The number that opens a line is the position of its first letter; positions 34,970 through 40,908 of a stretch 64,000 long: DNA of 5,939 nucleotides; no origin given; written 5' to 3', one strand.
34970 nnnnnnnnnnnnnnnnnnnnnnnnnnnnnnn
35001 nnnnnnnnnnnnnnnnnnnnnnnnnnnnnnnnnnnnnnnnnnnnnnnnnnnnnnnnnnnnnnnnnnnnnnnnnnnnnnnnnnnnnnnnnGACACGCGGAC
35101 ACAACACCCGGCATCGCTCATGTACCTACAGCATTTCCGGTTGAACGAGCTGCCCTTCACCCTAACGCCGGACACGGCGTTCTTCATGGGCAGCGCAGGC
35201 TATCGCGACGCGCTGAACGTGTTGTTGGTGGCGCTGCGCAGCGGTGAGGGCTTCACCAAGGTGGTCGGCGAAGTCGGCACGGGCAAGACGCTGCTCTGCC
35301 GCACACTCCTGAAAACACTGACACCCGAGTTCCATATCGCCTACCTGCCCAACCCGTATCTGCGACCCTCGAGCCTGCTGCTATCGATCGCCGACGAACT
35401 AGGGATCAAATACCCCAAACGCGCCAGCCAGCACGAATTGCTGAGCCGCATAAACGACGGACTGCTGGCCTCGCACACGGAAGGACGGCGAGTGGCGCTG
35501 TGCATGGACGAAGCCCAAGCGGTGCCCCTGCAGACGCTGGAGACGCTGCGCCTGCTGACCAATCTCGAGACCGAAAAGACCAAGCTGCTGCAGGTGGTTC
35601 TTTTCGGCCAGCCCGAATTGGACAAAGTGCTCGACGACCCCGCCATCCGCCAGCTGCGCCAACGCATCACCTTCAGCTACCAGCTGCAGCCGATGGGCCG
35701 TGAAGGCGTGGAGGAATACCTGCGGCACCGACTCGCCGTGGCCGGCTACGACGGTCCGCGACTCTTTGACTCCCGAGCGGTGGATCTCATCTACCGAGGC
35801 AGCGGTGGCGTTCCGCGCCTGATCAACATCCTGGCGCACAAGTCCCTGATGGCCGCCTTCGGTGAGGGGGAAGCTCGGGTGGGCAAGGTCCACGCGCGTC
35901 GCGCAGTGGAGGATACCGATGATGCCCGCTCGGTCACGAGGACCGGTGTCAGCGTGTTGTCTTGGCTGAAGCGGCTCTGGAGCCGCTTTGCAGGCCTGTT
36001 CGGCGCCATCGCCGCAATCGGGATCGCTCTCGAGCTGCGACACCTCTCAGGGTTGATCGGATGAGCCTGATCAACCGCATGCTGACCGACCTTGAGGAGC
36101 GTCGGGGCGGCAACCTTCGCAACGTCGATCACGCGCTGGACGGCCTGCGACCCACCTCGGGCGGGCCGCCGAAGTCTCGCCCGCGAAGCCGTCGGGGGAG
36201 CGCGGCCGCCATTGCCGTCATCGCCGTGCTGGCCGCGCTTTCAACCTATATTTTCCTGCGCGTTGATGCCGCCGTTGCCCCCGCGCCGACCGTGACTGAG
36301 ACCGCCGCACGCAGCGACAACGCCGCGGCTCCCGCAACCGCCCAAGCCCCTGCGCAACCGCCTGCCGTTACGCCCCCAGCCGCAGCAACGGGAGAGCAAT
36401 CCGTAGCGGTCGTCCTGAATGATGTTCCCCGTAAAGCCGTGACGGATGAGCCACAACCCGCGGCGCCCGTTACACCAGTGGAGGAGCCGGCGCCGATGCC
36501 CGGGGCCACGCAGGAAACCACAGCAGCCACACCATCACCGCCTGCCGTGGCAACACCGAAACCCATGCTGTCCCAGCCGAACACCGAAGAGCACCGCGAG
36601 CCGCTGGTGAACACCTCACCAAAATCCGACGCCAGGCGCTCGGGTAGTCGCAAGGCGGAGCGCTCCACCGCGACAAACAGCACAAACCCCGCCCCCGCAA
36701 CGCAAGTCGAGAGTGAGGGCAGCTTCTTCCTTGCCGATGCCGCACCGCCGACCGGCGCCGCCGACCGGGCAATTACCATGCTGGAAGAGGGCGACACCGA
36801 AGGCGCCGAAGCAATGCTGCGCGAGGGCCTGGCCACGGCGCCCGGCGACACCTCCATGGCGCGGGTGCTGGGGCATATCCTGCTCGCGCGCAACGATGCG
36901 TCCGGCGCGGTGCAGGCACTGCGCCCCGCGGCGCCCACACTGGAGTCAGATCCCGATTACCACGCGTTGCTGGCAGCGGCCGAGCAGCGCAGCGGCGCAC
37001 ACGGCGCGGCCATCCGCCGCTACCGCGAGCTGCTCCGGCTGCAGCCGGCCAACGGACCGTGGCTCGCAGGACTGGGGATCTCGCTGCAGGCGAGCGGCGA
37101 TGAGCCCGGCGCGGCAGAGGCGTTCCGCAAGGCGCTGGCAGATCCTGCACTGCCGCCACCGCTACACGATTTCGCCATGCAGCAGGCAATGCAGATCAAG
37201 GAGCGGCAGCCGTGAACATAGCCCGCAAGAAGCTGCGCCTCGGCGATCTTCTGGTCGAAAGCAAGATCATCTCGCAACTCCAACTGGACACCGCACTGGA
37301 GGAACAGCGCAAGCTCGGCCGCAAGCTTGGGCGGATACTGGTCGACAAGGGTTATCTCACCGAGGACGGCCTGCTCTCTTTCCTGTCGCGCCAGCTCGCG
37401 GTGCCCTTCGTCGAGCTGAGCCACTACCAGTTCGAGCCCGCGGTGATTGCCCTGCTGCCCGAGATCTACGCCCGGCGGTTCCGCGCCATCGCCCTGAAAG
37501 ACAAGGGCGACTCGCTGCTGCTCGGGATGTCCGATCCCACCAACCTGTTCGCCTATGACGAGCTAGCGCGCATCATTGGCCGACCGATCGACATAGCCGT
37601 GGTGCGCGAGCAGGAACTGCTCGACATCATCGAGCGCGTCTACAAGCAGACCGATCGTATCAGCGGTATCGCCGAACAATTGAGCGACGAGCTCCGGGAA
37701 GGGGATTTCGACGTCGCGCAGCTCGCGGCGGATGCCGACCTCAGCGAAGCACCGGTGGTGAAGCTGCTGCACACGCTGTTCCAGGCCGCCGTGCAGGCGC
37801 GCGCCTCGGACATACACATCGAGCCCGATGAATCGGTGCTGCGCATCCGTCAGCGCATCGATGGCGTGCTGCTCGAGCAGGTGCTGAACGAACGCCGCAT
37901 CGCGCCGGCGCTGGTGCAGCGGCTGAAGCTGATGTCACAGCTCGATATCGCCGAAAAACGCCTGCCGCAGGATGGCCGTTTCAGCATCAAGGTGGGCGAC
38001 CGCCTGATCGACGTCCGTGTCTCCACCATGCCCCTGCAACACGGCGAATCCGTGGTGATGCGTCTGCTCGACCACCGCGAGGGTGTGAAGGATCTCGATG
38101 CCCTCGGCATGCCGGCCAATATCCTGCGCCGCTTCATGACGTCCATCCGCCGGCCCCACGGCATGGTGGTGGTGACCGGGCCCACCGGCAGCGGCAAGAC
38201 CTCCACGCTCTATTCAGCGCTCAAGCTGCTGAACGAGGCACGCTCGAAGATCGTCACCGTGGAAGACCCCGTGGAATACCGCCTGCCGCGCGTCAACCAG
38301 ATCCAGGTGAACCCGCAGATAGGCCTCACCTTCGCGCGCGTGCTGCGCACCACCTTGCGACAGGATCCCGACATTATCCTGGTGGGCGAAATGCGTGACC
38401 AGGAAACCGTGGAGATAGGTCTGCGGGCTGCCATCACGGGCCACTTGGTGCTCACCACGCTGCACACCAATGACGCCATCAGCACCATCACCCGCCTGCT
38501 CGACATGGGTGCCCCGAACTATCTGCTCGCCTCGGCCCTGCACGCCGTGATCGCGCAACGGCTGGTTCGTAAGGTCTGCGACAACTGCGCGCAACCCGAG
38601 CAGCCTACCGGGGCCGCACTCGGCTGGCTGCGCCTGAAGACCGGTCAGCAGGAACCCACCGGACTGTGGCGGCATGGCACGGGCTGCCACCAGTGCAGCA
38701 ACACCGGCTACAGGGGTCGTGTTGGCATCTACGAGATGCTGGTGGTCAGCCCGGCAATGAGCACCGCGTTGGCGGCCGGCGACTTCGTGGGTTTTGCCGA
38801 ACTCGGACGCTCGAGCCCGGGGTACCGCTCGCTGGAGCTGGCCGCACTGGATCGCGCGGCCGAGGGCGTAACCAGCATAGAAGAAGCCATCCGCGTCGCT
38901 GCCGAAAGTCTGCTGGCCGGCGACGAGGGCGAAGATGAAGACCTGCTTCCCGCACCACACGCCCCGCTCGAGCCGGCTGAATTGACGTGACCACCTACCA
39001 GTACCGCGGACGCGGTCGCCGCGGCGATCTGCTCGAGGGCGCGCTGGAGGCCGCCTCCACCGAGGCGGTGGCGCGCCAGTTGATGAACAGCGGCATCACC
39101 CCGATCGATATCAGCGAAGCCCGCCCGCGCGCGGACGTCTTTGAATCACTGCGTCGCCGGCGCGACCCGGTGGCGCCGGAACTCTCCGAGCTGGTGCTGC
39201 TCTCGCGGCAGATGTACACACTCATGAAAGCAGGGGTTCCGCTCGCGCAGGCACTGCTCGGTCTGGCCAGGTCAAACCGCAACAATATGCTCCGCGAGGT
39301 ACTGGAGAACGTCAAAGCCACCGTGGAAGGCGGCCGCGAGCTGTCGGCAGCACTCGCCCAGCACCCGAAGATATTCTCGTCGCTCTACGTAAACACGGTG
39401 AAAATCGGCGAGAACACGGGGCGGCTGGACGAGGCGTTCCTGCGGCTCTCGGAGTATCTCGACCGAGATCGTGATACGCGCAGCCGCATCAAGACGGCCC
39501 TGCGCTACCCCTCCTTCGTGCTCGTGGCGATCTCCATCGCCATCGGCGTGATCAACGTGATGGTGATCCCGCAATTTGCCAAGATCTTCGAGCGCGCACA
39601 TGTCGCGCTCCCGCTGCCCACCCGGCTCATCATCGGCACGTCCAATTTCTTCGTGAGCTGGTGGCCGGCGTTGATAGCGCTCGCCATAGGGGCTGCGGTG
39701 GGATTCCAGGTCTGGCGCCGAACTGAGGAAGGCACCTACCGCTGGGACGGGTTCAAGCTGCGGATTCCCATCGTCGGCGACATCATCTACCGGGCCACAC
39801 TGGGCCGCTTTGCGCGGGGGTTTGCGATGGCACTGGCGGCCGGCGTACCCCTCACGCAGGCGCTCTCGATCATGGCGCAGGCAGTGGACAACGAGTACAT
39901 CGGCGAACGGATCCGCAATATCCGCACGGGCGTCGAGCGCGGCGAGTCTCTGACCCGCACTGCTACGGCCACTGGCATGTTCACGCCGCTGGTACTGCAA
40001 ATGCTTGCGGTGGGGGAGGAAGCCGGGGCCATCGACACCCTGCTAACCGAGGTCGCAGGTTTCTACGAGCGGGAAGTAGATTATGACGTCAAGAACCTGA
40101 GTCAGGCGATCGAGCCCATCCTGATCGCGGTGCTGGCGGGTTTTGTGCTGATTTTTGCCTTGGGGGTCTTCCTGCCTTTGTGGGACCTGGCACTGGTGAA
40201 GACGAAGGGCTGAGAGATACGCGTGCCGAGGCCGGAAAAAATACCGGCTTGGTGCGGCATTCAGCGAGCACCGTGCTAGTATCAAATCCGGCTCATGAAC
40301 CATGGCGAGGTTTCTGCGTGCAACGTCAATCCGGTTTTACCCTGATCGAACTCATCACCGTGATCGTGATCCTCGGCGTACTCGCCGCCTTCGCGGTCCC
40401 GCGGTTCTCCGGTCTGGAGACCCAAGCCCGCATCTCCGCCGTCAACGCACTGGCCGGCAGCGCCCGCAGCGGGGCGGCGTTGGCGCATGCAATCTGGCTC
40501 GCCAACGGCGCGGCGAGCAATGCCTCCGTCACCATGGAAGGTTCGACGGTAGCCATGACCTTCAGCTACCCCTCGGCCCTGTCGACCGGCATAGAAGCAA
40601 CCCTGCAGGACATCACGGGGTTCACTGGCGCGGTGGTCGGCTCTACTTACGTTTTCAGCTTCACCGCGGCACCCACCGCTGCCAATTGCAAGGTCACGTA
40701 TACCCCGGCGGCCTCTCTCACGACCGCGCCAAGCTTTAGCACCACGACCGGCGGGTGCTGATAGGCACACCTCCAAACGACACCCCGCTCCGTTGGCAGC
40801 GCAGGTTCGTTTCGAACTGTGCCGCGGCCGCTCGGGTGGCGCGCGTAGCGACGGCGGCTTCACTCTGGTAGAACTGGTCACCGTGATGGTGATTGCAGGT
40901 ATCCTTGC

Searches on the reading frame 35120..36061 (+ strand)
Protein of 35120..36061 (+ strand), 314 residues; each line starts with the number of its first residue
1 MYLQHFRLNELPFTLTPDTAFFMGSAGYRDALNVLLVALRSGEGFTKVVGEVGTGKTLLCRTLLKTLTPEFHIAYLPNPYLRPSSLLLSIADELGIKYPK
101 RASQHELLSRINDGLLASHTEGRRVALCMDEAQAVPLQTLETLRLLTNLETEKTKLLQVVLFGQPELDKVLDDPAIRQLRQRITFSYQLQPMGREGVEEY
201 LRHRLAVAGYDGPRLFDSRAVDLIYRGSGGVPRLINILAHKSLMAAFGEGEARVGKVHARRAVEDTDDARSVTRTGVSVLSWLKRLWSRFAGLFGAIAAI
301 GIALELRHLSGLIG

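Call 10: search_protein_families(library=pfam, proteins=[window:35120-36061:+], max_evalue=0.001)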
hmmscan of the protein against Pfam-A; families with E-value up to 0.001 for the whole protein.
window:35120-36061:+ (314 aa): 2 families
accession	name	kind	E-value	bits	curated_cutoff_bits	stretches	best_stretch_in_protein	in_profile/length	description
PF13401.12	AAA_22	-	5.4e-30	104.8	27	1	40-171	2-130/130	AAA domain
PF13191.12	AAA_16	-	3e-07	31.5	32.6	1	29-156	9-164/167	AAA ATPase domain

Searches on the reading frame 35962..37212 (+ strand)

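Call 10: search_protein_families(library=pfam, proteins=[window:35962-37212:+], max_evalue=0.001)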
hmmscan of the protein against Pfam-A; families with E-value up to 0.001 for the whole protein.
window:35962-37212:+ (417 aa): 6 families
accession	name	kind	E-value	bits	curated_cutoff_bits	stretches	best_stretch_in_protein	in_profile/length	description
PF14559.12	TPR_19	-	1.6e-12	48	25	1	274-339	2-67/68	Tetratricopeptide repeat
PF13428.12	TPR_14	-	2.3e-07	31.3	23.5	0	268-304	6-42/44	Tetratricopeptide repeat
PF07719.23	TPR_2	-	2e-06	27.9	27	0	368-393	4-29/34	Tetratricopeptide repeat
PF13432.12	TPR_16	-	6.7e-06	26.9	32.7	0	273-324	7-58/65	Tetratricopeptide repeat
PF13429.12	TPR_15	-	9.4e-06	25.7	26.2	1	272-392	155-275/280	Tetratricopeptide repeat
PF23914.1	TPR_CcmH_CycH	-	0.0002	21.6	42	1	286-392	39-148/158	Cytochrome c-type biogenesis protein H TPR domain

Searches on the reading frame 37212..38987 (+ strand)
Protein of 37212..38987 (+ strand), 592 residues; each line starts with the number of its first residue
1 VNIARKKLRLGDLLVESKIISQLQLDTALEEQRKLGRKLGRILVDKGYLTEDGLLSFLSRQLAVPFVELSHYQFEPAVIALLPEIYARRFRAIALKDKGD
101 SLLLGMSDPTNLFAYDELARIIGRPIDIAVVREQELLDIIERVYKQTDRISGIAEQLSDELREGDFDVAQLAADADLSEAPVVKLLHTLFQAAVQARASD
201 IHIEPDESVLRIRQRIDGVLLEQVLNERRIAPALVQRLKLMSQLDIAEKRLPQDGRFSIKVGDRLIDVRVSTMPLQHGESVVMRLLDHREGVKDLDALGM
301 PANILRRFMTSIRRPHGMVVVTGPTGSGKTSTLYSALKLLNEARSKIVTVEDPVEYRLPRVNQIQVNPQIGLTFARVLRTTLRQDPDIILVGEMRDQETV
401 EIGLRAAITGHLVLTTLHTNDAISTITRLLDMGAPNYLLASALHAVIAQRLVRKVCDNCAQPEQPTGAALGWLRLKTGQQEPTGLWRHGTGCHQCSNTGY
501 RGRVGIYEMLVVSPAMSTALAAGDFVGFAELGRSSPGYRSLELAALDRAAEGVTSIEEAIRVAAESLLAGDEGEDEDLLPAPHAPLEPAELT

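Call 9: search_protein_families(library=pfam, proteins=[window:37212-38987:+], max_evalue=0.001)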
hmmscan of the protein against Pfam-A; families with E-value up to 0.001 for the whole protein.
window:37212-38987:+ (592 aa): 4 families
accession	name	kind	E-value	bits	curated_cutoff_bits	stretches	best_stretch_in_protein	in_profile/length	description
PF00437.27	T2SSE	-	2.7e-129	431.5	24.9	1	178-561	4-370/370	Type II/IV secretion system protein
PF05157.20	MshEN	-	1e-17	64.3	23.1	1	63-148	2-88/90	MshEN domain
PF13191.12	AAA_16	-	7.3e-06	27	32.6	1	305-429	12-123/167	AAA ATPase domain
PF13401.12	AAA_22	-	0.00019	22.2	27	1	315-355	4-44/130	AAA domain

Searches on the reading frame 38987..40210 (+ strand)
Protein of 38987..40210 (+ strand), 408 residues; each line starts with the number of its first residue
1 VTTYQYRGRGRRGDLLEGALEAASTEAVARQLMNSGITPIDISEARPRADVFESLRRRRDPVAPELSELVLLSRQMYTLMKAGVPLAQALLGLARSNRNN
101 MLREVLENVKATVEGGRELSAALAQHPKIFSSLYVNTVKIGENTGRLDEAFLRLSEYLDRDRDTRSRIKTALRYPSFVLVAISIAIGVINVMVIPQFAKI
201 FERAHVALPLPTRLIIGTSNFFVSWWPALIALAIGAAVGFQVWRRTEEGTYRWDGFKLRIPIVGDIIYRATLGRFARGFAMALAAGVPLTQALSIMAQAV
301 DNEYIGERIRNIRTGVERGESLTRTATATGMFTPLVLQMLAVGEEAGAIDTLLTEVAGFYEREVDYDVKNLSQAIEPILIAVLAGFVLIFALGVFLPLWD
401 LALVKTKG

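Call 9: search_protein_families(library=pfam, proteins=[window:38987-40210:+], max_evalue=0.001)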
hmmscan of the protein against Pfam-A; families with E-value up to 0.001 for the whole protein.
window:38987-40210:+ (408 aa): 1 family
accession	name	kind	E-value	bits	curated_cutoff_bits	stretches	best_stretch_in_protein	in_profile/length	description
PF00482.28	T2SSF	-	3.4e-57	192.2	25.2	2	73-195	2-125/125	Type II secretion system (T2SS), protein F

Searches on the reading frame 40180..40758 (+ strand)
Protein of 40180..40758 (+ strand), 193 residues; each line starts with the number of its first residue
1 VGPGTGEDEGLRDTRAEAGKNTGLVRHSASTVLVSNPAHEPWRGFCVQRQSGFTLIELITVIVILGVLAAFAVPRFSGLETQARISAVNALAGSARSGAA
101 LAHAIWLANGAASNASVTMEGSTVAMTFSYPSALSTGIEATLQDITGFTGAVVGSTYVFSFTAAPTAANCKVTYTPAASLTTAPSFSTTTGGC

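Call 9: search_protein_families(library=pfam, proteins=[window:40180-40758:+], max_evalue=0.001)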
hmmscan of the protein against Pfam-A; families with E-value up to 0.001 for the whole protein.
window:40180-40758:+ (193 aa): 1 family
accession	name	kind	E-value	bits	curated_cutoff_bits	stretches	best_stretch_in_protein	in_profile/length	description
PF07963.17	N_methyl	-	5.7e-08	32.4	21.2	1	49-72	3-26/27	Prokaryotic N-terminal methylation motif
